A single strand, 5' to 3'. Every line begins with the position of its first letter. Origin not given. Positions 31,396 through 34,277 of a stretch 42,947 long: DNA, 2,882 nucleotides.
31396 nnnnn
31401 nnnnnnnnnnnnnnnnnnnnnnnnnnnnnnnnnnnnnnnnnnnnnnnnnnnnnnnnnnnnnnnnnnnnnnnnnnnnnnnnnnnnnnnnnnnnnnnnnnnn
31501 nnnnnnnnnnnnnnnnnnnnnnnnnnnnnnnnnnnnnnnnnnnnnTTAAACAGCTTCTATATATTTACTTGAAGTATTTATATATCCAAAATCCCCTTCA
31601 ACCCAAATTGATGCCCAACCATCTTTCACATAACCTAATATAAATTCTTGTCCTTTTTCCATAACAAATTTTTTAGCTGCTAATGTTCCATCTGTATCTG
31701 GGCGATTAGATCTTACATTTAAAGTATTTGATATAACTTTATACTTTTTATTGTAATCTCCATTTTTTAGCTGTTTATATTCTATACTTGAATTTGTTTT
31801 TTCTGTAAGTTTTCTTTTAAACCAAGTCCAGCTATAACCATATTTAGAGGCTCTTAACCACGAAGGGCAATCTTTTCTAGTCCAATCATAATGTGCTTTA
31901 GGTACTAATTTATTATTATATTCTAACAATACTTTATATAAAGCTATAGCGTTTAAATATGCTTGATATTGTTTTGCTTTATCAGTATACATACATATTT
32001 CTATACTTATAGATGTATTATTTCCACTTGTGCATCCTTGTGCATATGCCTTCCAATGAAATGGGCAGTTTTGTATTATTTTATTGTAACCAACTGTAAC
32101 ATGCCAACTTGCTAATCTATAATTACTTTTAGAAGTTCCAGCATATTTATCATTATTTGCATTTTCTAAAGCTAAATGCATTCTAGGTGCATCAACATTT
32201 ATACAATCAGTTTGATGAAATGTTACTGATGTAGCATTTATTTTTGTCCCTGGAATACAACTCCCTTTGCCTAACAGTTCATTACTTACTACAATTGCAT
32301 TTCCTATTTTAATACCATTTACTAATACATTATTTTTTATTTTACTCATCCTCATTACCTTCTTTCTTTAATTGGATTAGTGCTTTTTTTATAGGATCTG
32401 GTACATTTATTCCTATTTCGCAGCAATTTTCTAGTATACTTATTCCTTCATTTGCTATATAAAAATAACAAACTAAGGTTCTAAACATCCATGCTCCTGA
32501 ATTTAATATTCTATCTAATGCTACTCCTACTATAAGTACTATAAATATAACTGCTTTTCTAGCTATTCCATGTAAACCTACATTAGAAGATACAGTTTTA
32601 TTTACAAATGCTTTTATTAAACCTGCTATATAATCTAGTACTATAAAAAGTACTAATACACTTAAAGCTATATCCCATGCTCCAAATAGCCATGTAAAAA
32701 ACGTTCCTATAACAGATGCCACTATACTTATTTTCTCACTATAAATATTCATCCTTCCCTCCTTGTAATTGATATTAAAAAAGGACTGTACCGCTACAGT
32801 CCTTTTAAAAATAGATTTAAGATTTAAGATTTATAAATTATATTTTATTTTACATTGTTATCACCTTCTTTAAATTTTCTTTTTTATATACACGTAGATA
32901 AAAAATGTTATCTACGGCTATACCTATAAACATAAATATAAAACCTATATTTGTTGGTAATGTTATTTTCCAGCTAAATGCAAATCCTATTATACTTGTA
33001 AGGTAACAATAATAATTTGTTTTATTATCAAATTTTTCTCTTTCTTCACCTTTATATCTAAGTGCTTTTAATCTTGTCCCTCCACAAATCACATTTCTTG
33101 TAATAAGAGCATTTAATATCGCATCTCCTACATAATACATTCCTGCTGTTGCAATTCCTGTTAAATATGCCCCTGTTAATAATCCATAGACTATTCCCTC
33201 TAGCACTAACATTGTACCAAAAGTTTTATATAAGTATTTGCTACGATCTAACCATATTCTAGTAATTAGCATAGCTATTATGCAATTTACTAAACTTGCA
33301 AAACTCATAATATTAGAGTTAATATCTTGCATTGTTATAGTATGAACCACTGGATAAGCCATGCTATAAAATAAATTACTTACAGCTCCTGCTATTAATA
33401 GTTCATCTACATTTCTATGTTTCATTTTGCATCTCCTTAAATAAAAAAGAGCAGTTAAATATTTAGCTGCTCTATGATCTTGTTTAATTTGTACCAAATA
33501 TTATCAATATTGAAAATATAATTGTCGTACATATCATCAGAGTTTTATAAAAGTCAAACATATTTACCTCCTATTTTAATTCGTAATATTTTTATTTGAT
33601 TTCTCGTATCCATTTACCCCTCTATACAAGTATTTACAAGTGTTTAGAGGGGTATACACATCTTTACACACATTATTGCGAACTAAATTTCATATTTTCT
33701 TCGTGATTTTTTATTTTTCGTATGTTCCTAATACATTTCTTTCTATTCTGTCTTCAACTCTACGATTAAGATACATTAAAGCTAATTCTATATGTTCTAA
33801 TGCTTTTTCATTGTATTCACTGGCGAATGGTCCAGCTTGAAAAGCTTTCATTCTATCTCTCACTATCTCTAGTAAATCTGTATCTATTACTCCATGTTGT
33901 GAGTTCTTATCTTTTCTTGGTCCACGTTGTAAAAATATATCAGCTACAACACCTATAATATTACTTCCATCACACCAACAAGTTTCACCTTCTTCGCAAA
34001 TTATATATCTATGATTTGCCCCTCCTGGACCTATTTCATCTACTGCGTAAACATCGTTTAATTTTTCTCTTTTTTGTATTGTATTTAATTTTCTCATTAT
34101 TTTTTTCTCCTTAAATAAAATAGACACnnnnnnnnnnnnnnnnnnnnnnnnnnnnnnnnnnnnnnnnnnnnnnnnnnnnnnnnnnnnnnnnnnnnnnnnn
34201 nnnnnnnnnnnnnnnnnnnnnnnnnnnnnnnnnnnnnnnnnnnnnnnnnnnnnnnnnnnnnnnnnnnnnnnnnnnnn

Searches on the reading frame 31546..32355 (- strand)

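Call 3: search_protein_families(library=pfam, proteins=[window:31546-32355:-], max_evalue=0.01)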
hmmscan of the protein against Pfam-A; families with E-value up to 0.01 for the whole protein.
window:31546-32355:- (269 aa): 1 family
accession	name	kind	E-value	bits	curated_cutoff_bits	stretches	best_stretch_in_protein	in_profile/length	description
PF01510.30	Amidase_2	-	2.3e-08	34.9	26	1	66-165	24-130/131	N-acetylmuramoyl-L-alanine amidase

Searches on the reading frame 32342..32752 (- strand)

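Call 3: search_protein_families(library=pfam, proteins=[window:32342-32752:-], max_evalue=0.01)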
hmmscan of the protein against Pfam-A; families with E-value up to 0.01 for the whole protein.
window:32342-32752:- (136 aa): 1 family
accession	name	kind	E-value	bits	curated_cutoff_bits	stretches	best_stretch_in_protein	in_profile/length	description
PF05105.17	Phage_holin_4_1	-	7.9e-40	136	22.2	1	18-130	2-116/116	Bacteriophage holin family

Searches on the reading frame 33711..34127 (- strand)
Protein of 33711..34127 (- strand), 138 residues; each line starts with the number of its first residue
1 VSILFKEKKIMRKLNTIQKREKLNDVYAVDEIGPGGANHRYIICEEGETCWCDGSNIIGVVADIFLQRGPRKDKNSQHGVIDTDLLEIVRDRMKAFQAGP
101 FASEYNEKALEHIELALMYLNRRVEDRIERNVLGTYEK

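Call 3: search_protein_families(library=pfam, proteins=[window:33711-34127:-], max_evalue=0.01)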
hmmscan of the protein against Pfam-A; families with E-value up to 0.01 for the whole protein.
window:33711-34127:- (138 aa): 0 families

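Call 6: search_protein_families(library=phrogs, proteins=[window:33711-34127:-], max_evalue=0.001)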
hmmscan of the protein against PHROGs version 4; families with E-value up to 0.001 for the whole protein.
window:33711-34127:- (138 aa): 3 families
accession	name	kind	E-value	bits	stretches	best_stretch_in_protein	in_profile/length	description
phrog_2428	-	unknown function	1.3e-29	103.9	1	8-138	7-131/131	-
phrog_23843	-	unknown function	1.2e-10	42.4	1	25-137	88-198/200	-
phrog_22140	-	unknown function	7.9e-07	29.8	1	36-137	127-228/230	-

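Call 24: search_protein_families(library=padloc, proteins=[window:33711-34127:-], max_evalue=0.01)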
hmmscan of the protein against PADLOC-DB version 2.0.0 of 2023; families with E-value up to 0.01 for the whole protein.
window:33711-34127:- (138 aa): 0 families
